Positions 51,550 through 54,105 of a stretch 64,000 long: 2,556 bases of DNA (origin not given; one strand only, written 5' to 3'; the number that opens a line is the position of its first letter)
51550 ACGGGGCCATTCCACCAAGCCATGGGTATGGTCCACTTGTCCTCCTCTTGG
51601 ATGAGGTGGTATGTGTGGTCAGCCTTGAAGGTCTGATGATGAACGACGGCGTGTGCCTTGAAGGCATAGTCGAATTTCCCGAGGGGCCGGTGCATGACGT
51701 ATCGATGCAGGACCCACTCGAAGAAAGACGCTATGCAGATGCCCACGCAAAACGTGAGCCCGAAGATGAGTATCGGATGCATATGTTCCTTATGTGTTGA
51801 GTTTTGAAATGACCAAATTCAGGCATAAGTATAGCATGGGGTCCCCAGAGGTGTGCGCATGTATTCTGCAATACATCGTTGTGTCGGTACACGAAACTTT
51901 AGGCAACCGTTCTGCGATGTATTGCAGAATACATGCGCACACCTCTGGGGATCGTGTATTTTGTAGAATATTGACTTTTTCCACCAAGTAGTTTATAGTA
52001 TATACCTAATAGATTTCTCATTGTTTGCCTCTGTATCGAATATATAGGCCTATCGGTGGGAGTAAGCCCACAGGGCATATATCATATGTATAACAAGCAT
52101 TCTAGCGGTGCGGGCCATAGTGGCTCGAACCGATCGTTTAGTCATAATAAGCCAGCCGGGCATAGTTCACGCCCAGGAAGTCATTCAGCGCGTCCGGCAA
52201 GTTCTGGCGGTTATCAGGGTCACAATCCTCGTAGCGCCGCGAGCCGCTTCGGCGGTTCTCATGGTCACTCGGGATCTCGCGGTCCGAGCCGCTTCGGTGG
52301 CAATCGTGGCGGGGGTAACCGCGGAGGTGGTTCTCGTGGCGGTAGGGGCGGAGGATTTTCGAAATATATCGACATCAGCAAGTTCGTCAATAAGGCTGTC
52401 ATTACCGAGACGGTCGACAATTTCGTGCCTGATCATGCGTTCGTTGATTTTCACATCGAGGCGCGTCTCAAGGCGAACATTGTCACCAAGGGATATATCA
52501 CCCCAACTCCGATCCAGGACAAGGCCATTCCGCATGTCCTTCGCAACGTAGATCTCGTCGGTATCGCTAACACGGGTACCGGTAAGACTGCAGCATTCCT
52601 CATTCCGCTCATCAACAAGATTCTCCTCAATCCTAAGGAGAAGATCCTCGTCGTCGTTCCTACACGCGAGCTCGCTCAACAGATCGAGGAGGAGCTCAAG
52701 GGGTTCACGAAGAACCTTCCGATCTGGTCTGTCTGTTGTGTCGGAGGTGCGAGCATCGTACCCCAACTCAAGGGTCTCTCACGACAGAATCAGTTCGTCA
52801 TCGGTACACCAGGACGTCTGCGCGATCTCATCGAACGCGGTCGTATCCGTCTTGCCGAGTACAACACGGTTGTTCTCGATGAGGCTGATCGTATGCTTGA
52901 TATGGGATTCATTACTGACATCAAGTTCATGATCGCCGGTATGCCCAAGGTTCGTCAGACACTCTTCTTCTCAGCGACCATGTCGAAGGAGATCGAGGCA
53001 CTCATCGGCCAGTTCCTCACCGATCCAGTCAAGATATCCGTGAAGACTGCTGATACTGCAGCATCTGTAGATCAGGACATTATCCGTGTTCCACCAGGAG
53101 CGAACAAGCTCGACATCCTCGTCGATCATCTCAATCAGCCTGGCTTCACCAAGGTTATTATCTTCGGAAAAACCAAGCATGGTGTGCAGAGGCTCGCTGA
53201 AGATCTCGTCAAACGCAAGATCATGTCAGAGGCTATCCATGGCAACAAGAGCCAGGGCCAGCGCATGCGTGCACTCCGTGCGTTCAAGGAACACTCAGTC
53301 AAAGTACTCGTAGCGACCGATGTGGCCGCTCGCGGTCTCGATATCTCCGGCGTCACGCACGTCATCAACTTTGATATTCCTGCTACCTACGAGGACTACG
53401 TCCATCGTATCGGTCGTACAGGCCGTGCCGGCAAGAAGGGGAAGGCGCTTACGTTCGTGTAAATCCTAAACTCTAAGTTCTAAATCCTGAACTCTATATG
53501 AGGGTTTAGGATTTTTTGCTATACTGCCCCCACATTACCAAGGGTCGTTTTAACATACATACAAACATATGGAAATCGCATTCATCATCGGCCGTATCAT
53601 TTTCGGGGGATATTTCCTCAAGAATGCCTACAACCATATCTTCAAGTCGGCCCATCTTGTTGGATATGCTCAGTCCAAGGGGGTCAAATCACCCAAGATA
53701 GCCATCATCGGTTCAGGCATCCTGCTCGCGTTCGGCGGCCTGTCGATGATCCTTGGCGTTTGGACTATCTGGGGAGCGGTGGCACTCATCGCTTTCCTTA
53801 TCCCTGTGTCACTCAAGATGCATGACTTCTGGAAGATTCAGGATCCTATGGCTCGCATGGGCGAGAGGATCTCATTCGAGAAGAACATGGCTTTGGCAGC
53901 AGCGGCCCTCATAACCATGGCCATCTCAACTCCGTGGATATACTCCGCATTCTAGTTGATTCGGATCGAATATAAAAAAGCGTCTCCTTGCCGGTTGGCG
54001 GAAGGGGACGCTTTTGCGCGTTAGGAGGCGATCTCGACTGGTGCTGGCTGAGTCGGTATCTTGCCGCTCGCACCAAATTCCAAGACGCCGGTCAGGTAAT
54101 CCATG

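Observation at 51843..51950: Perfect 36-bp inverted repeat (36-nt loop) between divergent desaturase and DEAD-box helicase genes – possible shared cold-responsive operator or structured RNA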

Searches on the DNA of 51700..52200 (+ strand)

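Call 59: search_dna_similar(query=window:51823-51970:+, collection=plasmids, mode=distant, max_evalue=1, max_rows=10)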
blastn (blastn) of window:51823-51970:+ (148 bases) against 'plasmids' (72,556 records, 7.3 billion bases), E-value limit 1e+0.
No match.

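Call 60: search_dna_similar(query=window:51823-51970:+, collection=phages, mode=distant, max_evalue=1, max_rows=10)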
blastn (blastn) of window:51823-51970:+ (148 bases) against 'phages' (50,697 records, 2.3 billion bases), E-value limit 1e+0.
No match.

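Call 68: search_rna_families(source=window, start=51700, end=52200, threshold=evalue, max_evalue=10)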
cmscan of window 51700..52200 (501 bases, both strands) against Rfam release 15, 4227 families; matches with E-value up to 10: 2.
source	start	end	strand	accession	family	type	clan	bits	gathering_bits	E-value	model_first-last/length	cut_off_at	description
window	51844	51949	-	RF03757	mir-6536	Gene; miRNA;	-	39.7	100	1.4e-06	1-81/81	no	mir-6536 microRNA precursor family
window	51859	51932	-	RF03813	MIR8041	Gene; miRNA;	-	17.4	80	1.2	1-71/71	no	MIR8041 microRNA precursor family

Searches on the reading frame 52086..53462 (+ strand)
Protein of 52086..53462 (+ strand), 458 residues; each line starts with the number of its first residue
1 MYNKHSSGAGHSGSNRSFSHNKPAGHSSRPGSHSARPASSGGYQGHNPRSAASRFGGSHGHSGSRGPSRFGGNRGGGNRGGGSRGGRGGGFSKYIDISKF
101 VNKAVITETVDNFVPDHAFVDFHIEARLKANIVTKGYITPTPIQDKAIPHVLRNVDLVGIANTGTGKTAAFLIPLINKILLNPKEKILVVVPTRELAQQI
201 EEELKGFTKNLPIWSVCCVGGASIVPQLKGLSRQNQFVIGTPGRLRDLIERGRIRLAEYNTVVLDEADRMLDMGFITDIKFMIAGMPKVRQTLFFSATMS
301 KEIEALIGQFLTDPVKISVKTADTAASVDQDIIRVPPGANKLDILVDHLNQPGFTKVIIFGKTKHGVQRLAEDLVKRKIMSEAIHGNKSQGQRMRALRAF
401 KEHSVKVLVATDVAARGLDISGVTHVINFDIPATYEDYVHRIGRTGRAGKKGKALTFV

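Call 12: search_protein_families(library=pfam, proteins=[window:52086-53462:+], max_evalue=0.01)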
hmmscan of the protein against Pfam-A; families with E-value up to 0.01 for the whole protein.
window:52086-53462:+ (458 aa): 5 families
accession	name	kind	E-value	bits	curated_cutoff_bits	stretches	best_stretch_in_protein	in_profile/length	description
PF00270.35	DEAD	-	1.7e-45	155.2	26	1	141-305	1-166/167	DEAD/DEAH box helicase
PF00271.37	Helicase_C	-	9.8e-32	109.9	23.5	1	341-449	2-110/110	Helicase conserved C-terminal domain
PF04851.21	ResIII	-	1.7e-08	35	22.5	1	142-299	6-162/164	Type III restriction enzyme, res subunit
PF16203.11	ERCC3_RAD25_C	-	0.00053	19.8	27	1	355-451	61-154/248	ERCC3/RAD25/XPB C-terminal helicase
PF13245.12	AAA_19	-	0.0017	19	25.1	0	144-267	1-99/134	AAA domain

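Call 18: find_homologous_proteins(query=window:52086-53462:+, max_evalue=1e-50)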
Query window:52086-53462:+ (458 aa): 8000 proteins with E <= 1e-50 among 8000 candidates; the best 120 are listed.
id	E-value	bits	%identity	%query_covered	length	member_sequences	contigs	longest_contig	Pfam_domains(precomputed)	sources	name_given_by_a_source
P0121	0.0e+0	1026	100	100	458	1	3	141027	PF00270.36,PF00271.38,PF04851.22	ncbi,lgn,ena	ncbi:MAG: DEAD/DEAH box helicase [Patescibacteria group bacterium]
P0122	2.1e-257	872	86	100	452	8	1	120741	PF00270.36,PF00271.38,PF04851.22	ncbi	ncbi:MAG: hypothetical protein RLY66_244 [Candidatus Parcubacteria bacterium]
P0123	5.1e-238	809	82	80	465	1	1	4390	PF00270.36,PF00271.38,PF04851.22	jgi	-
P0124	1.8e-231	787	79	100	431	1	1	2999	PF00270.36,PF00271.38,PF04851.22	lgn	-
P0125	2.5e-210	717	79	87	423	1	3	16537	PF00270.36,PF00271.38,PF04851.22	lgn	-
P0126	1.7e-209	714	79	80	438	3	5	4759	PF00270.36,PF00271.38,PF04851.22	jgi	jgi:superfamily II DNA/RNA helicase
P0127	6.0e-209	713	73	100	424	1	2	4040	PF00270.36,PF00271.38,PF04851.22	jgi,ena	jgi:ATP-dependent RNA helicase RhlE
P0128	1.3e-208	712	70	100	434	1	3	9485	PF00270.36,PF00271.38,PF04851.22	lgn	-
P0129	3.7e-207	707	70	100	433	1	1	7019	PF00270.36,PF00271.38,PF04851.22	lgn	-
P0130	1.3e-205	702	77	80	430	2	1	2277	PF00270.36,PF00271.38,PF04851.22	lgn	-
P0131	2.6e-205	701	82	80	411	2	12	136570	PF00270.36,PF00271.38,PF04851.22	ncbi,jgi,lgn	jgi:superfamily II DNA/RNA helicase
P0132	3.5e-205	700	71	100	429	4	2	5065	PF00270.36,PF00271.38,PF04851.22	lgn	-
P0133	2.1e-204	698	70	96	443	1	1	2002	PF00270.36,PF00271.38,PF04851.22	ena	-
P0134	2.7e-204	697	81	80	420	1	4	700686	PF00270.36,PF00271.38,PF04851.22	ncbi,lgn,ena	-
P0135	8.0e-204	696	68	100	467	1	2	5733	PF00270.36,PF00271.38,PF04851.22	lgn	-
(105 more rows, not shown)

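Call 19: find_encoding_contigs(protein=P0122, flank=6000, max_places=4)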
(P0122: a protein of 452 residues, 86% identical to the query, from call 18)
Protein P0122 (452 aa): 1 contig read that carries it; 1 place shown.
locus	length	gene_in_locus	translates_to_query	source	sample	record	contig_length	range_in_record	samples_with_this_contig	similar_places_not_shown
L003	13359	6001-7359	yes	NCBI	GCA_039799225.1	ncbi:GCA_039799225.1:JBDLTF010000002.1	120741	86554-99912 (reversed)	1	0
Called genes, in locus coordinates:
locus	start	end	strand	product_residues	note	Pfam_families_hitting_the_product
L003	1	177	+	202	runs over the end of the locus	-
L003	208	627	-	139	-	-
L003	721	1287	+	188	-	PF01863:YgjP-like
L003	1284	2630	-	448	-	PF00890:FAD_binding_2, PF01266:DAO (weak), PF01494:FAD_binding_3 (weak), PF03486:HI0933_like, PF07992:Pyr_redox_2, PF12831:FAD_oxidored, PF13450:NAD_binding_8 (weak), PF22780:HI0933_like_1st, +2 more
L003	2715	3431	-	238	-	-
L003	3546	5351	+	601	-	PF02689:Herpes_Helicase (faint), PF03266:NTPase_1 (faint), PF05970:PIF1, PF13245:AAA_19, PF13401:AAA_22 (weak), PF13604:AAA_30, PF21530:Pif1_2B_dom, PF14493:HTH_40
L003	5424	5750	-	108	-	-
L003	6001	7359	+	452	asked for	PF00270:DEAD, PF04851:ResIII, PF00271:Helicase_C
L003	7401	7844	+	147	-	PF07681:DoxX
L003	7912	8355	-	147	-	-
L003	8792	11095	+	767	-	PF00403:HMA, PF08282:Hydrolase_3 (faint), PF00122:E1-E2_ATPase, PF00702:Hydrolase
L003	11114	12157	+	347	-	PF00403:HMA, PF13386:DsbD_2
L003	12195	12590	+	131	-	PF13473:Cupredoxin_1 (weak)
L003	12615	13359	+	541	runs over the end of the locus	PF01565:FAD_binding_4, PF02913:FAD-oxidase_C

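Call 20: find_encoding_contigs(protein=P0131, flank=6000, max_places=3)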
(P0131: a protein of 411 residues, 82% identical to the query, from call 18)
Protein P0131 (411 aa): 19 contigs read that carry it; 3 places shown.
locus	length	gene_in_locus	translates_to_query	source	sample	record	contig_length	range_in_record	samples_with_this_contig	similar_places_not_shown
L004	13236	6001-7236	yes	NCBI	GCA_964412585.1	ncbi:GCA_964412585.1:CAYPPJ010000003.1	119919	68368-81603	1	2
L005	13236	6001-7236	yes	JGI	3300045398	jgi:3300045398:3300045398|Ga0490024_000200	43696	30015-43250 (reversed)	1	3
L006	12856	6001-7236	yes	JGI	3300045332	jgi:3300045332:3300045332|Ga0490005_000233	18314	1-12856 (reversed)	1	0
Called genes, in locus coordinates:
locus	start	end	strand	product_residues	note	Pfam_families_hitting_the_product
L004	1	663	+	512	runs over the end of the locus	PF03193:RsgA_GTPase (faint), PF13555:AAA_29 (faint), PF00005:ABC_tran, PF02463:SMC_N (faint), PF13191:AAA_16 (faint), PF13401:AAA_22 (faint), PF13476:AAA_23 (faint), PF00005:ABC_tran, +2 more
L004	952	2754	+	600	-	PF05970:PIF1, PF13604:AAA_30, PF02689:Herpes_Helicase (faint), PF13245:AAA_19, PF13401:AAA_22 (weak), PF21530:Pif1_2B_dom, PF14493:HTH_40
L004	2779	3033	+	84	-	PF01541:GIY-YIG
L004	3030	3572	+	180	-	PF01863:YgjP-like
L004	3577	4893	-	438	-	PF00890:FAD_binding_2, PF01134:GIDA (weak), PF01266:DAO (weak), PF01494:FAD_binding_3 (weak), PF03486:HI0933_like, PF07992:Pyr_redox_2, PF12831:FAD_oxidored, PF22780:HI0933_like_1st, +3 more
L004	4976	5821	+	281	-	-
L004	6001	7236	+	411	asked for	PF00270:DEAD, PF04851:ResIII, PF00271:Helicase_C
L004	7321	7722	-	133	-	-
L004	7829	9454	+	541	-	PF01565:FAD_binding_4, PF02913:FAD-oxidase_C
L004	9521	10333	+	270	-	PF00005:ABC_tran, PF13304:AAA_21 (weak)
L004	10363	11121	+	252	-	PF01061:ABC2_membrane, PF12698:ABC2_membrane_3, PF12679:ABC2_membrane_2 (faint)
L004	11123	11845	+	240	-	PF09335:VTT_dom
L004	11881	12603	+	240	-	PF00293:NUDIX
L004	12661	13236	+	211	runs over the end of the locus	PF13023:HD_3, PF12917:YfbR-like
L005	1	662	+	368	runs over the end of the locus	?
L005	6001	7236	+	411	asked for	PF00270:DEAD, PF04851:ResIII, PF00271:Helicase_C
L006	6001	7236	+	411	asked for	PF00270:DEAD, PF04851:ResIII, PF00271:Helicase_C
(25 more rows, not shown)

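Call 21: find_encoding_contigs(protein=P0134, flank=6000, max_places=3)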
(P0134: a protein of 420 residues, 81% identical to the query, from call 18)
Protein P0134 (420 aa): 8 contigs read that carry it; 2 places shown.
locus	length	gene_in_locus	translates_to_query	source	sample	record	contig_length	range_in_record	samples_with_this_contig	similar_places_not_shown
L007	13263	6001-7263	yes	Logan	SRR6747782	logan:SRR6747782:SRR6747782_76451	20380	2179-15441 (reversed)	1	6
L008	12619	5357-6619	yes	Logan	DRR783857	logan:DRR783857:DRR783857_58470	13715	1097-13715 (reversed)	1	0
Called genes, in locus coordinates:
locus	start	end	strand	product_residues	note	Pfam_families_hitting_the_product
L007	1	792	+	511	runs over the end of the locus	PF03193:RsgA_GTPase (faint), PF13555:AAA_29 (faint), PF00005:ABC_tran, PF02463:SMC_N (faint), PF13191:AAA_16 (faint), PF13401:AAA_22 (faint), PF13476:AAA_23 (faint), PF00005:ABC_tran, +2 more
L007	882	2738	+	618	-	PF05970:PIF1, PF13245:AAA_19, PF13401:AAA_22 (weak), PF13604:AAA_30, PF21530:Pif1_2B_dom, PF14493:HTH_40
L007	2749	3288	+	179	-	PF01863:YgjP-like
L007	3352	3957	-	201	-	PF08281:Sigma70_r4_2 (weak), PF00196:GerE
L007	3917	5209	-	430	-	PF01494:FAD_binding_3, PF03486:HI0933_like, PF07992:Pyr_redox_2 (weak), PF00890:FAD_binding_2, PF01134:GIDA (weak), PF01266:DAO (weak), PF12831:FAD_oxidored, PF22780:HI0933_like_1st, +3 more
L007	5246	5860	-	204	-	PF07963:N_methyl (weak)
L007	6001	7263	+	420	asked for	PF00270:DEAD, PF04851:ResIII, PF00271:Helicase_C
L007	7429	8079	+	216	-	-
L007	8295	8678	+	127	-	PF05514:HR_lesion (faint), PF07681:DoxX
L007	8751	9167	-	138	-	-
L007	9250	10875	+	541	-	PF01565:FAD_binding_4, PF02913:FAD-oxidase_C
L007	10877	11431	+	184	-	-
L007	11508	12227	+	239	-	PF00293:NUDIX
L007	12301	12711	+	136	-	PF00293:NUDIX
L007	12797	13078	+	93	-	-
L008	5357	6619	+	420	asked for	PF00270:DEAD, PF04851:ResIII, PF00271:Helicase_C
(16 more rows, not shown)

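Call 22: find_encoding_contigs(protein=P0125, flank=6000, max_places=3)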
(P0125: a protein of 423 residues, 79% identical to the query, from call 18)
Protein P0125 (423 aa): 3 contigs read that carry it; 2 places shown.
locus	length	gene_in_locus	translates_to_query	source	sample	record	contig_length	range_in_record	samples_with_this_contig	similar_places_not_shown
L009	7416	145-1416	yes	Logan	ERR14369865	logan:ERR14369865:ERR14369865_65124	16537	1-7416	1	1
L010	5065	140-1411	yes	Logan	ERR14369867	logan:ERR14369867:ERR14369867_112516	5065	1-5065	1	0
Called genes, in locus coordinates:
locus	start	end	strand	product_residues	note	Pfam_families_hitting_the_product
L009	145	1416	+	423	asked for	PF00270:DEAD, PF04851:ResIII, PF00271:Helicase_C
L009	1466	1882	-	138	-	-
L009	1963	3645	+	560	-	PF01565:FAD_binding_4, PF02913:FAD-oxidase_C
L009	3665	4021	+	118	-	-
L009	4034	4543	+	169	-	PF01988:VIT1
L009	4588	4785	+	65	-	PF12844:HTH_19, PF13443:HTH_26 (weak), PF13560:HTH_31, PF01381:HTH_3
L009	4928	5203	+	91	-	PF09946:DUF2178 (weak)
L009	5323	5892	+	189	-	PF00085:Thioredoxin, PF13098:Thioredoxin_2 (weak)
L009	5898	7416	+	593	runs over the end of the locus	PF00578:AhpC-TSA, PF08534:Redoxin, PF13905:Thioredoxin_8, PF17991:Thioredoxin_10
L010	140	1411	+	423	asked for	PF00270:DEAD, PF04851:ResIII, PF00271:Helicase_C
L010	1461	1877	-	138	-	-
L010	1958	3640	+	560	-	PF01565:FAD_binding_4, PF02913:FAD-oxidase_C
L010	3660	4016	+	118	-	-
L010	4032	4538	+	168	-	PF01988:VIT1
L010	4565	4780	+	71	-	PF01381:HTH_3, PF12844:HTH_19, PF13443:HTH_26 (weak), PF13560:HTH_31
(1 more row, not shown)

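Call 41: search_protein_families(library=ncbifam, proteins=[window:52086-53462:+], max_evalue=1)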
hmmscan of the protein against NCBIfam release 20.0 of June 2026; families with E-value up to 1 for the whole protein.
window:52086-53462:+ (458 aa): 63 families (the best 25 are shown)
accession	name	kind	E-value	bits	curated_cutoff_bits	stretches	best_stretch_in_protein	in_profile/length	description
NF053631.1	RNA_helic_CshA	equivalog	3.1e-118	395.4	646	1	119-458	1-341/434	degradosome RNA helicase CshA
NF053710.1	RNA_heli_RhlE2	exception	3.9e-105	352.6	925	1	128-458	12-353/635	RNA helicase RhlE2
NF053711.1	RNA_heli_RhlE1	exception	3.9e-102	342.2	750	1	128-458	12-348/434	RNA helicase RhlE1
NF007882.0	PRK10590.1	equivalog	5e-101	338.9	743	1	125-458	9-349/456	ATP-dependent RNA helicase RhlE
NF008744.0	PRK11776.1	equivalog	1.6e-99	333.5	524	1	117-458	4-346/460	ATP-dependent RNA helicase DbpA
NF008394.0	PRK11192.1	equivalog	2.4e-92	310.1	507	1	118-458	4-351/441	ATP-dependent RNA helicase SrmB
NF053636.1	DDHlcsCsdAPsy1082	equivalog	1.2e-89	301.3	890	1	118-456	4-345/512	DEAD/DEAH box helicase CsdA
NF008642.0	PRK11634.1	equivalog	2.4e-84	283.9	989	1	117-458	6-349/628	DEAD/DEAH family ATP-dependent RNA helicase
NF002340.1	PRK01297.1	equivalog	9.9e-84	281.3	564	1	118-457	2-352/372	ATP-dependent RNA helicase RhlB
NF003419.0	PRK04837.1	equivalog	1.1e-80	271.4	588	1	112-457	4-359/424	ATP-dependent RNA helicase RhlB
NF003390.0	PRK04537.1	equivalog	5.3e-69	233.8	732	1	114-457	6-360/572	ATP-dependent RNA helicase RhlB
NF010337.0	PRK13766.1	equivalog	2.7e-23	82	610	2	339-453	350-472/781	Hef nuclease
TIGR01389.1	recQ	equivalog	4.5e-19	68.3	640.2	2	334-456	204-326/591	DNA helicase RecQ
TIGR00614.1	recQ_fam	subfamily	2.9e-14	52.7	219.8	1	355-457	227-329/470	RecQ family ATP-dependent DNA helicase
TIGR04121.1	DEXH_lig_assoc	equivalog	7e-13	47.2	850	1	134-450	9-348/804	ligase-associated DNA damage response DEXH box helicase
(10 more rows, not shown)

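Call 54: find_encoding_contigs(protein=P0124, flank=3000, max_places=3)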
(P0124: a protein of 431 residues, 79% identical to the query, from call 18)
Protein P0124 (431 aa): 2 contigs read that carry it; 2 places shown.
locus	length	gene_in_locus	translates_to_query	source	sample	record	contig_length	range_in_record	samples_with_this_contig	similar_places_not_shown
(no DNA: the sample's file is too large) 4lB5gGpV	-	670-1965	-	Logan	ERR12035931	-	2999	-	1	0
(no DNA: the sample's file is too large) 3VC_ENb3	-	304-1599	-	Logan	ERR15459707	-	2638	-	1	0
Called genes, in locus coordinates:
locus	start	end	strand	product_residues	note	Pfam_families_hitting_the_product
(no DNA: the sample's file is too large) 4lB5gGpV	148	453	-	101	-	-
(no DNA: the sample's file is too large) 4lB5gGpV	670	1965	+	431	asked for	PF00270:DEAD, PF04851:ResIII, PF00271:Helicase_C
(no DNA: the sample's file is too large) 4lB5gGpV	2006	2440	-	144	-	-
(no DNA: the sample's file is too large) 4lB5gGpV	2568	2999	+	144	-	?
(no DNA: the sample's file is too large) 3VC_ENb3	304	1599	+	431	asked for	PF00270:DEAD, PF04851:ResIII, PF00271:Helicase_C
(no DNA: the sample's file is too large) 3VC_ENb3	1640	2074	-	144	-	-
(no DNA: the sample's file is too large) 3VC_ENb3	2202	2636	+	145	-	?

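Call 55: find_encoding_contigs(protein=P0123, flank=3500, max_places=3)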
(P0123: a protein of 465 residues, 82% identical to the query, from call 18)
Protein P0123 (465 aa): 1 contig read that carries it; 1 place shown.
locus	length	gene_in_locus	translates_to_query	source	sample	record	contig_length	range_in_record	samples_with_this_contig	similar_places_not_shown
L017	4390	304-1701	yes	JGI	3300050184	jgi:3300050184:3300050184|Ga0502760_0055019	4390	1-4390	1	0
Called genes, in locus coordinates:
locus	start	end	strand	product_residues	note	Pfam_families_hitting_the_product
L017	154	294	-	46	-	-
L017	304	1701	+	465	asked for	PF04851:ResIII (weak), PF00270:DEAD, PF00271:Helicase_C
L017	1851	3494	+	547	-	PF01565:FAD_binding_4, PF02913:FAD-oxidase_C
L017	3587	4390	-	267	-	?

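Call 61: find_encoding_contigs(protein=window:52086-53462:+, flank=4000, max_places=10)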
Protein window:52086-53462:+ (458 aa): 5 contigs read that carry it; 2 places shown.
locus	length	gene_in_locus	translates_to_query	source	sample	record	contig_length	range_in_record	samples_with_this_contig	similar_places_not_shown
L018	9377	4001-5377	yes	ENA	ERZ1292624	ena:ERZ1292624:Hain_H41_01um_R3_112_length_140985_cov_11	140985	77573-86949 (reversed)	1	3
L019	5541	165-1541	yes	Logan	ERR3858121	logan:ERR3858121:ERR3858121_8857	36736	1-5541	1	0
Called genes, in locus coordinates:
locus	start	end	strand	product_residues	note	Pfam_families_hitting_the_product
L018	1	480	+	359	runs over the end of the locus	-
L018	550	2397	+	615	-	PF02689:Herpes_Helicase (faint), PF03266:NTPase_1 (faint), PF05970:PIF1, PF13245:AAA_19, PF13401:AAA_22 (weak), PF13604:AAA_30, PF21530:Pif1_2B_dom, PF14493:HTH_40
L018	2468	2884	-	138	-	-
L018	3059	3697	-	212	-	-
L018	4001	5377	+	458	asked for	PF00270:DEAD, PF04851:ResIII, PF00271:Helicase_C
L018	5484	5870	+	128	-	PF07681:DoxX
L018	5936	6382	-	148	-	-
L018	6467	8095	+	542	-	PF01565:FAD_binding_4, PF02913:FAD-oxidase_C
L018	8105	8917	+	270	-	PF00005:ABC_tran, PF13304:AAA_21 (weak)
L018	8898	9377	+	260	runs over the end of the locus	PF01061:ABC2_membrane, PF12698:ABC2_membrane_3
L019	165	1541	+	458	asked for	PF00270:DEAD, PF04851:ResIII, PF00271:Helicase_C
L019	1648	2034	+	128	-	PF07681:DoxX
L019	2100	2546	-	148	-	-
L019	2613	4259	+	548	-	PF01565:FAD_binding_4, PF02913:FAD-oxidase_C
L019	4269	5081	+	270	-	PF00005:ABC_tran, PF13304:AAA_21 (weak)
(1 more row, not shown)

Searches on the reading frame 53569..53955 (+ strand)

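Call 12: search_protein_families(library=pfam, proteins=[window:53569-53955:+], max_evalue=0.01)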
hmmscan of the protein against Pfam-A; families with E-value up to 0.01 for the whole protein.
window:53569-53955:+ (128 aa): 2 families
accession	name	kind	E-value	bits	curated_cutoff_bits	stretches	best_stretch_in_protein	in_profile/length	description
PF07681.17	DoxX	-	3.6e-10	40.8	23.6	1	6-85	3-84/85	DoxX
PF05514.17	HR_lesion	-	0.00083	20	22.6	0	51-115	71-134/138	HR-like lesion-inducing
